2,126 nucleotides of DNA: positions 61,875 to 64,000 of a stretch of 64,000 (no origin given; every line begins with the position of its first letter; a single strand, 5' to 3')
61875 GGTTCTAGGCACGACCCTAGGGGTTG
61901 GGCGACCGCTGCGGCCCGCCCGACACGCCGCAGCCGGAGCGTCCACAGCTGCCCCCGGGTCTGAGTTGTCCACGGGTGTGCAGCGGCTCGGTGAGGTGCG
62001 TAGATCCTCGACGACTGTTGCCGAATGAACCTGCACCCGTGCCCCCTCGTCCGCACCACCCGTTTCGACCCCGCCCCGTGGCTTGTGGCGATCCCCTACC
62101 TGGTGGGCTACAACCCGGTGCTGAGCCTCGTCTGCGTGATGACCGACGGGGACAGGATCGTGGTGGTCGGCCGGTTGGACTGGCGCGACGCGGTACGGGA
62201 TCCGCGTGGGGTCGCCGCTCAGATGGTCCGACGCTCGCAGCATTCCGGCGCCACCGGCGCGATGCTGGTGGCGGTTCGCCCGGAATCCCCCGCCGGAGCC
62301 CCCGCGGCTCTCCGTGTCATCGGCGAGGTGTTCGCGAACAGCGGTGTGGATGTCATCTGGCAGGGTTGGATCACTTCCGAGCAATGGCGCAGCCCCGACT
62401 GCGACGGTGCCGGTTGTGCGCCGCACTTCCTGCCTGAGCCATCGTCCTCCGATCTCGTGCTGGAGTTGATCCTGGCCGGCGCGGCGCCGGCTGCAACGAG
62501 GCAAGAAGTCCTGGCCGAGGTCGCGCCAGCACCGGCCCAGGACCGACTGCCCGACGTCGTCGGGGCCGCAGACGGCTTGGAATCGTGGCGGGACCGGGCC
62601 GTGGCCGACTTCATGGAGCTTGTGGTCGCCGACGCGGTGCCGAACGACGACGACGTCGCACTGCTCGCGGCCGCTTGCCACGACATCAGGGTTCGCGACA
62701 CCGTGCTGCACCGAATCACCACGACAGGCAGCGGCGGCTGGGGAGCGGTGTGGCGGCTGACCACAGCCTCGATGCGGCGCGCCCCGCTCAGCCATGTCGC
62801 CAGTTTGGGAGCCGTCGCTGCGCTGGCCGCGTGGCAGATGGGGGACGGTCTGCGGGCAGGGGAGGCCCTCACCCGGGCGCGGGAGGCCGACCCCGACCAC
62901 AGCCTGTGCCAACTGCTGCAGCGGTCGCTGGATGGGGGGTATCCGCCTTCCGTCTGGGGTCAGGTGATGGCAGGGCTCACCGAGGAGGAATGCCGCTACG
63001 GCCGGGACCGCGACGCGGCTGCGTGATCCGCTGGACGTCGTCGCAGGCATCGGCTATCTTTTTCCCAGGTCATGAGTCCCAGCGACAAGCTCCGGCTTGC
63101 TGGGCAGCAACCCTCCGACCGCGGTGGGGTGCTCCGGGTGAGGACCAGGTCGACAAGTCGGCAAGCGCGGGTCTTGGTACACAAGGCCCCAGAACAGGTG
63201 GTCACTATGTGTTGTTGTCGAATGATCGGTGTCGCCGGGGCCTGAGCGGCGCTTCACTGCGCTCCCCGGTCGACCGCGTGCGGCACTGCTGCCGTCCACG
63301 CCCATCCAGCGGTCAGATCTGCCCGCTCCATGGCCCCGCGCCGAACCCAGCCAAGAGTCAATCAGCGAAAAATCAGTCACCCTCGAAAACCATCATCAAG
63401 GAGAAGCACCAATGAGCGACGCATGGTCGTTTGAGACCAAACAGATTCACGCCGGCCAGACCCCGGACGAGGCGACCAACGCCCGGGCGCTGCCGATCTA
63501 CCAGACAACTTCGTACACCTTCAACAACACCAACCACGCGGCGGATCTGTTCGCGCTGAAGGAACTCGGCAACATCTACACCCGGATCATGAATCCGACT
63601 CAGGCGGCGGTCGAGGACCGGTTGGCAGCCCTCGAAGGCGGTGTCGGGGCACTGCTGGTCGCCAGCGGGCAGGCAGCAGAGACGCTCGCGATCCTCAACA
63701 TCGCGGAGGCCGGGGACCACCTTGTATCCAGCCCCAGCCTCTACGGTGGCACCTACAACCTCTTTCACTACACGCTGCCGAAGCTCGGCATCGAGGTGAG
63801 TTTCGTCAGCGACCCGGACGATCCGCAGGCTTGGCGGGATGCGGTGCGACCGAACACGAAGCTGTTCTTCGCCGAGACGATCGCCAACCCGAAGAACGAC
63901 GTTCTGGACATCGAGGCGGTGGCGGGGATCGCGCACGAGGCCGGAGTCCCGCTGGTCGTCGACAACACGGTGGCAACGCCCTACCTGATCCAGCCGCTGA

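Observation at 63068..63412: SAM-IV riboswitch followed by a poly-Cys mini-ORF far upstream of metY: a possible two-signal (SAM plus Cys/Met) leader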

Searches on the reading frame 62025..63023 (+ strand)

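Call 46: search_protein_families(library=pfam, proteins=[window:62025-63023:+])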
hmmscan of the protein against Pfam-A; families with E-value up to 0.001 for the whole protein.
window:62025-63023:+ (333 aa): 1 family
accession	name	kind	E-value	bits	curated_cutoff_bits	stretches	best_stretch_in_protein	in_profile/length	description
PF13830.11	DUF4192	-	2.9e-39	136.3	27.8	1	19-308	4-320/321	Domain of unknown function (DUF4192)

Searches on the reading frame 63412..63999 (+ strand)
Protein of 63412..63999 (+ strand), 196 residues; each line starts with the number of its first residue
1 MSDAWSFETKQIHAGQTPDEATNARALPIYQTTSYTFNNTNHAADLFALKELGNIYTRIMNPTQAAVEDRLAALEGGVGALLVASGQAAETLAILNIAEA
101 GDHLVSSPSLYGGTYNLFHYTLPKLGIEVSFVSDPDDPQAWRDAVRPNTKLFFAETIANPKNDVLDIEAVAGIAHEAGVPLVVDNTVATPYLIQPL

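Call 6: find_related_loci(query=window:63412-63999:+, collection=genome_contigs, flank=1500)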
Query window:63412-63999:+ (196 aa) in genome_contigs; peptide patterns used: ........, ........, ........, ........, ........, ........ (x = any residue, [..] = any of these).
600 stretches matched a pattern (row limit reached: there are more); 579 encode a relative of the query (tblastn E <= 1e-3); the best 80 are kept; 80 distinct loci.
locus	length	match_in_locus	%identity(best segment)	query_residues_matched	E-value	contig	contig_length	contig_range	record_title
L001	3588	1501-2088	90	1-196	1e-121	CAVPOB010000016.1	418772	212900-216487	MAG: uncultured Actinomycetota bacterium isolate MFD09779.bin.2.234 genome assembly, contig: contig_38201, whole genome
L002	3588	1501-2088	86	1-196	8e-117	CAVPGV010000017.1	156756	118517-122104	MAG: uncultured Actinomycetota bacterium isolate MFD09964.bin.2.72 genome assembly, contig: contig_39256, whole genome s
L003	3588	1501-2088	84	1-196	4e-115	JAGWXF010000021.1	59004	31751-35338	MAG: Actinomycetales bacterium isolate REEB460 contig-150_786, whole genome shotgun sequence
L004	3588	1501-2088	85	1-196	4e-115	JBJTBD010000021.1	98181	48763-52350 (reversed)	MAG: Actinomycetota bacterium isolate samp_4332_metadecoder_893 samp_4332_445533, whole genome shotgun sequence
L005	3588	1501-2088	84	1-196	1e-114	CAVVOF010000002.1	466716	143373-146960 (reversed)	MAG: uncultured Actinomycetota bacterium isolate MFD09779.bin.1.366 genome assembly, contig: contig_27081, whole genome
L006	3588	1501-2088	84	1-196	8e-115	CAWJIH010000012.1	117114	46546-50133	MAG: uncultured Actinomycetes bacterium isolate MFD03804.bin.1.168 genome assembly, contig: contig_47113, whole genome s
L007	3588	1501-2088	83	1-196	5e-113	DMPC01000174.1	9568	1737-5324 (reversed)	MAG TPA_asm: Actinomycetota bacterium isolate UBA10649 contig_11693, whole genome shotgun sequence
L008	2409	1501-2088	83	1-196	1e-115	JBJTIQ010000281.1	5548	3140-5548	MAG: Actinomycetota bacterium isolate samp_4312_semibin_220 samp_4312_1447155, whole genome shotgun sequence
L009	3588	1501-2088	84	1-196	4e-113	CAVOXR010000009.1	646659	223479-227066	MAG: uncultured Actinomycetes bacterium isolate MFD09848.bin.1.64 genome assembly, contig: contig_2294, whole genome sho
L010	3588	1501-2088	83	1-196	1e-112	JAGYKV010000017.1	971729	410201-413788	MAG: Candidatus Nanopelagicales bacterium isolate M30B76 contig_8065, whole genome shotgun sequence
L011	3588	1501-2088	83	1-196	2e-112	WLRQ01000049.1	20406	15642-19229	MAG: Actinomycetota bacterium isolate UFOp-RH-27jun17-269 RH-27jun17-269-c49, whole genome shotgun sequence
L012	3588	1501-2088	83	1-196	2e-112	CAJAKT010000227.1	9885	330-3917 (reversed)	uncultured bacterium isolate Loc090907-6m_bin-560 genome assembly, contig: bin-560:227/616, whole genome shotgun sequenc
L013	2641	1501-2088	81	1-196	8e-114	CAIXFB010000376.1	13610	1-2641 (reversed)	MAG: uncultured actinobacterium isolate Loclat_bin-08204 genome assembly, contig: bin-08204:376/439, whole genome shotgu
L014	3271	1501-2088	82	1-196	8e-113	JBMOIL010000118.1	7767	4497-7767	MAG: Candidatus Nanopelagicales bacterium isolate Deming_bin.440 contig30576, whole genome shotgun sequence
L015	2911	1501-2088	82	1-196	2e-112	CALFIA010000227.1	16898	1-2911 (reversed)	MAG TPA_asm: uncultured actinobacterium isolate SRR6231140_bin.56_CONCOCT_v1.1_MAG genome assembly, contig: ERZ650263.20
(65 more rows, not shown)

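Call 46: search_protein_families(library=pfam, proteins=[window:63412-63999:+])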
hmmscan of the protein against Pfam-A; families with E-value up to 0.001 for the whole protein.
window:63412-63999:+ (196 aa): 1 family
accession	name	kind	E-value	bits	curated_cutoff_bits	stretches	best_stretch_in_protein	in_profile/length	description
PF01053.26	Cys_Met_Meta_PP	-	1.2e-62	212.1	27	1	8-196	1-185/381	Cys/Met metabolism PLP-dependent enzyme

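Call 47: search_protein_families(library=ncbifam, proteins=[window:63412-63999:+])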
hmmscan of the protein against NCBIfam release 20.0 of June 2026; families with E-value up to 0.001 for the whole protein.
window:63412-63999:+ (196 aa): 43 families (the best 25 are shown)
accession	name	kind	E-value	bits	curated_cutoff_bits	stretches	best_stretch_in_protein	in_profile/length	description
NF005872.0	PRK07812.1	equivalog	5.7e-114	381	703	1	2-196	12-206/439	bifunctional o-acetylhomoserine/o-acetylserine sulfhydrylase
TIGR01326.1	OAH_OAS_sulfhy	subfamily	7.3e-90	301.7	495.1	1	7-196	2-190/418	O-acetylhomoserine aminocarboxypropyltransferase/cysteine synthase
NF006096.0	PRK08248.1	equivalog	2e-86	290.3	726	1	4-196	6-197/431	homocysteine synthase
NF004125.0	PRK05613.1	equivalog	4.3e-86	289.1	765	1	3-196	10-203/437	O-acetylhomoserine/O-acetylserine sulfhydrylase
NF006004.0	PRK08134.1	equivalog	5.6e-80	269.1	636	1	5-196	7-197/433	O-acetylhomoserine aminocarboxypropyltransferase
NF004650.0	PRK05994.1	equivalog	1.5e-70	238.2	667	1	6-196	7-196/427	O-acetylhomoserine aminocarboxypropyltransferase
NF004757.0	PRK06084.1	equivalog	5.7e-70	236.3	790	1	7-195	3-190/425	bifunctional O-acetylhomoserine aminocarboxypropyltransferase/cysteine synthase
NF006003.0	PRK08133.1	equivalog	1.9e-55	188.2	522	1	2-196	7-199/396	O-succinylhomoserine sulfhydrylase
NF005215.0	PRK06702.1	equivalog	1.7e-52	178.7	709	1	1-194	1-193/432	bifunctional O-acetylhomoserine aminocarboxypropyltransferase/cysteine synthase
TIGR01325.1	O_suc_HS_sulf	equivalog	1.8e-51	174.9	510.05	1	9-196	2-187/380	O-succinylhomoserine sulfhydrylase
NF004876.0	PRK06234.1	subfamily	2.9e-50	171.4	666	1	6-196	8-199/400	methionine gamma-lyase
TIGR01328.1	met_gam_lyase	equivalog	3e-49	167.9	549.7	1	6-196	3-192/391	methionine gamma-lyase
NF005695.0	PRK07503.1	equivalog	2.2e-48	164.9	666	1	3-196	6-198/403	methionine gamma-lyase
NF005263.0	PRK06767.1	equivalog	6.1e-44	150.6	617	1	6-196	5-194/392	methionine gamma-lyase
NF005871.0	PRK07811.1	equivalog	3.7e-42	144.3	513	1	5-196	11-194/389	cystathionine gamma-synthase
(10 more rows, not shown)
